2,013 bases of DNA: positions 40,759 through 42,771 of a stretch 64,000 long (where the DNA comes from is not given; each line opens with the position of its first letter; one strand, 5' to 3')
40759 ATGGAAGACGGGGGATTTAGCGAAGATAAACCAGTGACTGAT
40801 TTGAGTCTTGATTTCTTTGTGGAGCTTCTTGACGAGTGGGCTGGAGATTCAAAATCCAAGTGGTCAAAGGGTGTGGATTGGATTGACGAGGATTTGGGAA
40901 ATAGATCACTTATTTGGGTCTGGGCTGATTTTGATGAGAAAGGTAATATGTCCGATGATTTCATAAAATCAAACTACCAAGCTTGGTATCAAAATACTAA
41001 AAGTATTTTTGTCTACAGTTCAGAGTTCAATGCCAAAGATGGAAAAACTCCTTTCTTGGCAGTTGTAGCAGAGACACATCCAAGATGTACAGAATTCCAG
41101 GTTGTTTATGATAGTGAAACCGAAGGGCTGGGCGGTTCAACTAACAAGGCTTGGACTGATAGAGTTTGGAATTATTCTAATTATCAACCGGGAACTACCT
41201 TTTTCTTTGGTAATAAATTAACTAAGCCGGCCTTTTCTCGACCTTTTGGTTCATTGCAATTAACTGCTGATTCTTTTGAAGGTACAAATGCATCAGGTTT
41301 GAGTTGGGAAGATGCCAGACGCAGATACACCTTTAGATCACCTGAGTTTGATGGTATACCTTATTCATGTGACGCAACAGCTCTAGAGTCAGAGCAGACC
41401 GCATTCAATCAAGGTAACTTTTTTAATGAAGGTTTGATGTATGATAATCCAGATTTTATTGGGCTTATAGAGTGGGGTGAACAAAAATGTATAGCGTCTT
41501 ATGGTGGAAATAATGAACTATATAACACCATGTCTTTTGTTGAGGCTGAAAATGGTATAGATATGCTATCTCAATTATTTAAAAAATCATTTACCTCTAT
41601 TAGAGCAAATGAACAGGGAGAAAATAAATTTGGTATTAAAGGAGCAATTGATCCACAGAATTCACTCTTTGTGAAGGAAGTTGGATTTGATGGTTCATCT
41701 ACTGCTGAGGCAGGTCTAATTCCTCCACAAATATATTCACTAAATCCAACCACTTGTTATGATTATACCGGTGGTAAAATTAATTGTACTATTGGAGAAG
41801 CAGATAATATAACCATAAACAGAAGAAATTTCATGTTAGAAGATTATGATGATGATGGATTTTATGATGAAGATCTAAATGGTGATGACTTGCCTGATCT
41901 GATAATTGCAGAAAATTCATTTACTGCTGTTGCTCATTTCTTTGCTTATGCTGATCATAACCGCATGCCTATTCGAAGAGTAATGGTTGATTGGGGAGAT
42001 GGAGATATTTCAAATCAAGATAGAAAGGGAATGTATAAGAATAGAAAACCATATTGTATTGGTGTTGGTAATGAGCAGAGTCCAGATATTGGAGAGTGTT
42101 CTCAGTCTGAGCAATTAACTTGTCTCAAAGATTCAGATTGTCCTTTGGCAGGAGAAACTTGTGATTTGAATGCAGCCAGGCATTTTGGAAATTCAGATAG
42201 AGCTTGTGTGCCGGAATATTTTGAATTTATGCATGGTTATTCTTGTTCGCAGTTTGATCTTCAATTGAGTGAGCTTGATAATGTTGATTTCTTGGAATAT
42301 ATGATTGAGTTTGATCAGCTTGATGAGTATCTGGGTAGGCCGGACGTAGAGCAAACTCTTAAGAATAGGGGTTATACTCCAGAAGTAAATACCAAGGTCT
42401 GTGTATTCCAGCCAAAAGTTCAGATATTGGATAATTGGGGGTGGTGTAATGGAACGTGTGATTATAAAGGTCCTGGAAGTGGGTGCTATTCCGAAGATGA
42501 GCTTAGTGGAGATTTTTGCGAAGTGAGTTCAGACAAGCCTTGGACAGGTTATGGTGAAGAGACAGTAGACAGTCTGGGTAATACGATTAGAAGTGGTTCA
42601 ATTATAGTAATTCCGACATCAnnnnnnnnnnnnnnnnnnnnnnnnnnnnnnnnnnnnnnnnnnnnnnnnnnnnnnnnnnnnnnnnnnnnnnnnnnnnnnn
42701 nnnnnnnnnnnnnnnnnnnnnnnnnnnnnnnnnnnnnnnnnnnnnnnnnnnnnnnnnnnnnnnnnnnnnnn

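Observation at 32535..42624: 3134-aa cysteine-rich giant surface protein co-transcribed with a Ca-binding acidic anchor protein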

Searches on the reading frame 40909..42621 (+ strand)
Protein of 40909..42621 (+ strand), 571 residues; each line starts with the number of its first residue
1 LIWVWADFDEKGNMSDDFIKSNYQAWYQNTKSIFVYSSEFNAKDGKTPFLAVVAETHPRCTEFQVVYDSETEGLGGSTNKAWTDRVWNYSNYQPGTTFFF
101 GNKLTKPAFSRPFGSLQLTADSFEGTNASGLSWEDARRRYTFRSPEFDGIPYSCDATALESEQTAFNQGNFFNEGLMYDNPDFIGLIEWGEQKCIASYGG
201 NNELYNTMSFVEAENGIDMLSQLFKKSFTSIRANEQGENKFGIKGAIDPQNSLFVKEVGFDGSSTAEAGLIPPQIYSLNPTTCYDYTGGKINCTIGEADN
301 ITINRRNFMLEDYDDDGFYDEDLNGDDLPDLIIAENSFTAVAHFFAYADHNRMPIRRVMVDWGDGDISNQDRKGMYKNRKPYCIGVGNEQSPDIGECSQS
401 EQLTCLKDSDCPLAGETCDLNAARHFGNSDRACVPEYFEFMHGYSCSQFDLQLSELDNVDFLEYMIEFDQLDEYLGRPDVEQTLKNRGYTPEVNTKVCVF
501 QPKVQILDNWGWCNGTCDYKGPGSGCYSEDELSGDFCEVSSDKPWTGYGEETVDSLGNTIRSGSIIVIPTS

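Call 66: predict_structure(alignment_id=A6)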
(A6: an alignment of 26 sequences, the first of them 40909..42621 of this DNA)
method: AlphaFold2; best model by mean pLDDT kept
length: 571 residues; sequences in the alignment: 26
mean_pLDDT: 65.5   pTM: 0.66
mean pLDDT of the five models: 65.5, 63.3, 61.7, 61.6, 61.4
residues with pLDDT >= 90: 141; 70-90: 123; 50-70: 133; < 50: 174
segments of 3 or more residues with pLDDT < 50: 1-55, 73-75, 90-111, 153-225, 244-251, 261-267
pLDDT, mean of each block of 10 residues (from residue 1): 28 29 26 30 40 50 61 51 57 35 35 59 58 62 59 43 29 28 29 33 40 39 52 57 48 58 48 89 70 87 94 90 89 95 92 84 91 83 84 88 90 87 84 91 93 75 89 90 92 93 88 68 55 62 83 79 91 74
secondary structure, 60 per line:
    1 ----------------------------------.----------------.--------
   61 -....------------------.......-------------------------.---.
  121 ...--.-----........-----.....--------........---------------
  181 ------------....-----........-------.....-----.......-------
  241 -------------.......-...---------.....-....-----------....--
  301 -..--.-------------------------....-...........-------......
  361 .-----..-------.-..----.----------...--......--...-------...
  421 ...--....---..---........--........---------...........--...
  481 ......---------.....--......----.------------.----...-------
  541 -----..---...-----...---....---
elements in order: E62-65 H84-90 H120-123 H133-139 H145-148 H158-165 H193-196 H202-209 H217-221 E227-233 E254-260 E274-278 H280-283 E295-298 E332-335 E337-347 E355-361 E395-397 E400-405 H420-423 E438-445 H448-455 E465-467 H468-475 H478-486 E496-500 E503-508 E551-553 E559-561 E565-568

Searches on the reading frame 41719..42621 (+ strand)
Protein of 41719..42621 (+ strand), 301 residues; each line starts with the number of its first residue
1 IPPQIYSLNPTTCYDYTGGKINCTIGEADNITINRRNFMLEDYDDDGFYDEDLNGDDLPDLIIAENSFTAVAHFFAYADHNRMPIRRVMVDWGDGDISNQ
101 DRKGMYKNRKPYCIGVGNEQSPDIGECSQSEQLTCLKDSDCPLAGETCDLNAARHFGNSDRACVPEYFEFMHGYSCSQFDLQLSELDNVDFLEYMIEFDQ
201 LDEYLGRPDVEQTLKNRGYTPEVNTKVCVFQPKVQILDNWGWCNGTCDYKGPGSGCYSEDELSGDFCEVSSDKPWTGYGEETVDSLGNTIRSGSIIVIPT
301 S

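Call 98: search_protein_families(library=pfam, proteins=[window:41719-42621:+], max_evalue=10)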
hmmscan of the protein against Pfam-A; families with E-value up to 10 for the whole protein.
window:41719-42621:+ (301 aa): 2 families
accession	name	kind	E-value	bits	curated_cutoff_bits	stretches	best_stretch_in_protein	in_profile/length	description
PF12672.12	DUF3793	-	0.2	12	25.1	1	187-227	45-86/167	Protein of unknown function (DUF3793)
PF01839.29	FG-GAP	-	0.26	11.6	22.1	1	52-65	9-22/37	FG-GAP repeat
